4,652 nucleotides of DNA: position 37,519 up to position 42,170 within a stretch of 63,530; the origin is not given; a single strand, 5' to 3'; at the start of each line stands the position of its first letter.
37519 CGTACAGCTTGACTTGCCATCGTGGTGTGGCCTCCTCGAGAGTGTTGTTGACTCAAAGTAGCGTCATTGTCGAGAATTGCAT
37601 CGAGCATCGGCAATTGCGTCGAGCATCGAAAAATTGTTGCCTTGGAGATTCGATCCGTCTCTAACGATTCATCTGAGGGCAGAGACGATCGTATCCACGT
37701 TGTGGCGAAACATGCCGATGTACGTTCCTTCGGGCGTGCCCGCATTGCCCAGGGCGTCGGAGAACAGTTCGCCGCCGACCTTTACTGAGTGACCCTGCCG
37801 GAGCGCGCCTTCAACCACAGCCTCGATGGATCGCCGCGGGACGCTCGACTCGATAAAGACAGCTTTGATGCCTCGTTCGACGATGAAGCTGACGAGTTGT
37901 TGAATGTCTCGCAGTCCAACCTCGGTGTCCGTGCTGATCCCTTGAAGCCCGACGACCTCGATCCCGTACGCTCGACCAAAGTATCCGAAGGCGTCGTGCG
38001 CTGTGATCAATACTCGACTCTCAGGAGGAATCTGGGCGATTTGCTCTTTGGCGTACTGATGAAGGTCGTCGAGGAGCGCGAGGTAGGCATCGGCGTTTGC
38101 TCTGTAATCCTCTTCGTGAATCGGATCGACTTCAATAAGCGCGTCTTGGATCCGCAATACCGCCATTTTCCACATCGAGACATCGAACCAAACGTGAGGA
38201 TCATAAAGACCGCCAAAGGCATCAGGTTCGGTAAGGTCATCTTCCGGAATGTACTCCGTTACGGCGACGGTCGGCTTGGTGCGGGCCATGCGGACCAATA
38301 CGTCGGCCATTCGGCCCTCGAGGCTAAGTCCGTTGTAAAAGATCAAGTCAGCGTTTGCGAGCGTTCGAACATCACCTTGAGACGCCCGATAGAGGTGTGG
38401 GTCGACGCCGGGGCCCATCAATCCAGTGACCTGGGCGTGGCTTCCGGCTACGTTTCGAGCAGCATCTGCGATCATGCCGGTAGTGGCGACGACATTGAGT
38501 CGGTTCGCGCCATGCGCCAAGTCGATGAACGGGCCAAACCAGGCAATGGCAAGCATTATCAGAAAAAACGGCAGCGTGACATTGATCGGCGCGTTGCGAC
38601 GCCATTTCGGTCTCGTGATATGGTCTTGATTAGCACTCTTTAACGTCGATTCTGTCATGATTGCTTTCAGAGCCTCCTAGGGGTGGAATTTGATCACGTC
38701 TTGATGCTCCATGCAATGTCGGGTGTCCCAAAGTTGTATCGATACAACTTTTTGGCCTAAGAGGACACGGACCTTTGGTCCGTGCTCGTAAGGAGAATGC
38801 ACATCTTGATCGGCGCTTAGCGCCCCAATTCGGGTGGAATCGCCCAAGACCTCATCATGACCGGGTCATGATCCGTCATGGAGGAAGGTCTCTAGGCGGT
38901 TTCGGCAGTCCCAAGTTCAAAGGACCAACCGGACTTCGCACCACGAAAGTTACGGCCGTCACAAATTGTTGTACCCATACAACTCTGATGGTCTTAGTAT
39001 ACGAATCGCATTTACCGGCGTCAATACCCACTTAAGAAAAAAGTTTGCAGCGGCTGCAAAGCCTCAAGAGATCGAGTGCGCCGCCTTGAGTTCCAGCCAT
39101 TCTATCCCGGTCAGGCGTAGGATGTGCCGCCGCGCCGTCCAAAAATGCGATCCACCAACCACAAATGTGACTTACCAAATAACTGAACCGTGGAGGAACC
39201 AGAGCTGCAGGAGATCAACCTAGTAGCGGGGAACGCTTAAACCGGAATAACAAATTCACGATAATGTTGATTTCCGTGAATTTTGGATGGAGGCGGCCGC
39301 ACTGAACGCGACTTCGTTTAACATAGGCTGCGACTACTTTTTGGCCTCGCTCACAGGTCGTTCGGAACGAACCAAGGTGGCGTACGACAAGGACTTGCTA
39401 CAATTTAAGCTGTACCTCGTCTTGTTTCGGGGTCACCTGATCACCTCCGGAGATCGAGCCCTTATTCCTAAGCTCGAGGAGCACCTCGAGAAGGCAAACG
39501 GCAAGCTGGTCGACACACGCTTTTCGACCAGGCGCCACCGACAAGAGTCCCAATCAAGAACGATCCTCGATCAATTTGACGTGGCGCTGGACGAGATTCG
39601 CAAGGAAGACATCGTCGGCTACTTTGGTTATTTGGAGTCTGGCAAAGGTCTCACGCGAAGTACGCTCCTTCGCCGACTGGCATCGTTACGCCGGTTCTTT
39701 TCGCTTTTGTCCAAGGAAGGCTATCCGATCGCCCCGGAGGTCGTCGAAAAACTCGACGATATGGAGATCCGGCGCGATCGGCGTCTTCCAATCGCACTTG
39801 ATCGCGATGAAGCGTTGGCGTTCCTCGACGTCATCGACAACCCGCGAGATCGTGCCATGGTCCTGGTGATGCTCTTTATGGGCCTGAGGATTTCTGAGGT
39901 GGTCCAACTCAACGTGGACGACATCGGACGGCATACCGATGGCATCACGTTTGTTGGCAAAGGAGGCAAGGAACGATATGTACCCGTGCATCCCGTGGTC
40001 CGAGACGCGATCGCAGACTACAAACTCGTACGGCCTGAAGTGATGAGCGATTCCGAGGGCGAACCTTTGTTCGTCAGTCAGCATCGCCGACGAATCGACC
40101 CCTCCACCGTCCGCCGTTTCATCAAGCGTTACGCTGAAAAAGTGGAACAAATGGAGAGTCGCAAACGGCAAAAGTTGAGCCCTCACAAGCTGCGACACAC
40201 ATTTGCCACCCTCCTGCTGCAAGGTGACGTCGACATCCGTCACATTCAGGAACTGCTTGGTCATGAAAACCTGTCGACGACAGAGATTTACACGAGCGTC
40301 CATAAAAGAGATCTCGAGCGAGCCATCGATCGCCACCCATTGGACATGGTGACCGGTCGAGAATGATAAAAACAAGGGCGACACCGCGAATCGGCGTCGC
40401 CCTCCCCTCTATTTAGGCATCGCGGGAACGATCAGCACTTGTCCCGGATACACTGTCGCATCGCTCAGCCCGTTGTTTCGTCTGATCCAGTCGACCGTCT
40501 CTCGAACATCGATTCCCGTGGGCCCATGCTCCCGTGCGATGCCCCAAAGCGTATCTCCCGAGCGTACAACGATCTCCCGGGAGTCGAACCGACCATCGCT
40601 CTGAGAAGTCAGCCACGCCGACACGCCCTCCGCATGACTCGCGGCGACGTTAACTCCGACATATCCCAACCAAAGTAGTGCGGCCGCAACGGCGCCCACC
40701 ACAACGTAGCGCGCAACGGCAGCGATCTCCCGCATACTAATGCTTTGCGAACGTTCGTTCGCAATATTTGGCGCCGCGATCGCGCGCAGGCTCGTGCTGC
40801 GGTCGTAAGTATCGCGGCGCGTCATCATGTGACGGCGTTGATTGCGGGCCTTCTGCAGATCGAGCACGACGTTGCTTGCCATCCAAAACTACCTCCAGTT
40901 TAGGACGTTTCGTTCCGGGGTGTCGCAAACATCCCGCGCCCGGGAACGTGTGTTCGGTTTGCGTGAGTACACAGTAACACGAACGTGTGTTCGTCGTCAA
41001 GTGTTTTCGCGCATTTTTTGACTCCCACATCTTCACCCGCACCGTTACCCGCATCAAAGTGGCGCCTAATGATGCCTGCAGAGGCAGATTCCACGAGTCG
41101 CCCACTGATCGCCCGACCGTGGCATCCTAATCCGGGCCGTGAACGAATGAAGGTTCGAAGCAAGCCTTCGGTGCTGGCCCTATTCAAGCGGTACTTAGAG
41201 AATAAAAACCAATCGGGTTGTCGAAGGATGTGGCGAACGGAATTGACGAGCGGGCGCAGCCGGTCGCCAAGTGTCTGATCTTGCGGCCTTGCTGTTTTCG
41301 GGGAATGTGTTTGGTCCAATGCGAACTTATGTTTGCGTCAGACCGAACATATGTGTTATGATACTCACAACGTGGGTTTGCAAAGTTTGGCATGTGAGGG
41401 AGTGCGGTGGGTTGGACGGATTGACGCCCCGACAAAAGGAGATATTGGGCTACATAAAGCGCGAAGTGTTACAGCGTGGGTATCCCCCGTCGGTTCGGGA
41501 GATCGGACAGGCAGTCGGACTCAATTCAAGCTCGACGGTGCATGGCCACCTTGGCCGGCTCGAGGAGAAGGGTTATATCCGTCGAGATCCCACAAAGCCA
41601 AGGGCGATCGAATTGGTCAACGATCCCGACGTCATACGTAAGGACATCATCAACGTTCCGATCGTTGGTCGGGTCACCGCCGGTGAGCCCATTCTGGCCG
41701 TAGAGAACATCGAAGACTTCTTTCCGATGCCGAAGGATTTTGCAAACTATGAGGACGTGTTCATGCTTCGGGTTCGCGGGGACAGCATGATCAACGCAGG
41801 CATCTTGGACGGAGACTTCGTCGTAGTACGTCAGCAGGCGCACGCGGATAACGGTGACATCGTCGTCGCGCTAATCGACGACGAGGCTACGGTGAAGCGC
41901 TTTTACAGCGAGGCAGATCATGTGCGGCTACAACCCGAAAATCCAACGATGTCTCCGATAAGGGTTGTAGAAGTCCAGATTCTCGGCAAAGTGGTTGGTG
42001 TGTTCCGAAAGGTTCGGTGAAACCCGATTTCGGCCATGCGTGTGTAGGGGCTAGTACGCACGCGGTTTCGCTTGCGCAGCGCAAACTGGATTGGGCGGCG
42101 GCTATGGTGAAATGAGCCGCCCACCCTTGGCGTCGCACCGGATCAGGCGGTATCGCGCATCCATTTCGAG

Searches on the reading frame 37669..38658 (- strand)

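Call 70: search_protein_families(library=pfam, proteins=[window:37669-38658:-], max_evalue=0.00001)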
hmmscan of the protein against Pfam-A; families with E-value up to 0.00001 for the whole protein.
window:37669-38658:- (329 aa): 1 family
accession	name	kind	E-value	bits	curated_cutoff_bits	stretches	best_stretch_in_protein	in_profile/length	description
PF01297.22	ZnuA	-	4.4e-83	279.2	29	1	56-327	1-263/263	Zinc-uptake complex component A periplasmic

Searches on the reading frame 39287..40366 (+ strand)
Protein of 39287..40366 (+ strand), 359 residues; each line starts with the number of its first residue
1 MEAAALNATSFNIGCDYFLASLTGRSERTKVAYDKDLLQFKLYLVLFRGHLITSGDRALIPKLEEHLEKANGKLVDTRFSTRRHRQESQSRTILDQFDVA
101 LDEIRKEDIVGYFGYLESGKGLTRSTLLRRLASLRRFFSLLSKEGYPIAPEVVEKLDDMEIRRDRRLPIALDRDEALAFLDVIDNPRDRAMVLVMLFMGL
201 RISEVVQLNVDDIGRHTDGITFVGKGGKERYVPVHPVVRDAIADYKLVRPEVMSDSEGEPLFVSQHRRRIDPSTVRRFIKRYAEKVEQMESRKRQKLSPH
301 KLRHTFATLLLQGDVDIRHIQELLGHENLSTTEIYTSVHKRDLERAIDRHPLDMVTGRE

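Call 70: search_protein_families(library=pfam, proteins=[window:39287-40366:+], max_evalue=0.00001)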
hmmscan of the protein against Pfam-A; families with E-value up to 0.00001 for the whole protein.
window:39287-40366:+ (359 aa): 2 families
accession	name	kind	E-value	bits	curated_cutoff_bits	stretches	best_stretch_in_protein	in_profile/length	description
PF00589.27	Phage_integrase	-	8e-36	123.8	27.1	1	171-340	3-170/172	Phage integrase family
PF02899.23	Phage_int_SAM_1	-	6.6e-09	36.4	22.3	0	98-145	37-83/83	Phage integrase, N-terminal SAM-like domain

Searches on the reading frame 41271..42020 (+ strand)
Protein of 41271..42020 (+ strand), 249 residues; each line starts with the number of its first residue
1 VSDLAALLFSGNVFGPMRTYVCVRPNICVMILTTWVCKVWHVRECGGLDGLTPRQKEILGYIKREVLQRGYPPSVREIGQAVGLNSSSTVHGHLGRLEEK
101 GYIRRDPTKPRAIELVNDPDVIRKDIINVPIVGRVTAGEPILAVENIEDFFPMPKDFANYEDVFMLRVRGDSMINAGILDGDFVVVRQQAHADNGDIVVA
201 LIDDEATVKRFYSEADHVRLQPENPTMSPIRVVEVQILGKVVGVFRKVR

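Call 70: search_protein_families(library=pfam, proteins=[window:41271-42020:+], max_evalue=0.00001)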
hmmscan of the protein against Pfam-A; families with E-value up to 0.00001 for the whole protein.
window:41271-42020:+ (249 aa): 3 families
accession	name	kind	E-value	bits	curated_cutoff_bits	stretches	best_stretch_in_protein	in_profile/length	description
PF00717.28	Peptidase_S24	-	6.6e-38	129.4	23.3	1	130-242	1-116/116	Peptidase S24-like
PF01726.22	LexA_DNA_bind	-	1.4e-27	95.7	23.7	1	50-112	3-65/65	LexA DNA binding domain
PF12802.13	MarR_2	-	6.2e-07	29.9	27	1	50-107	2-56/61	MarR family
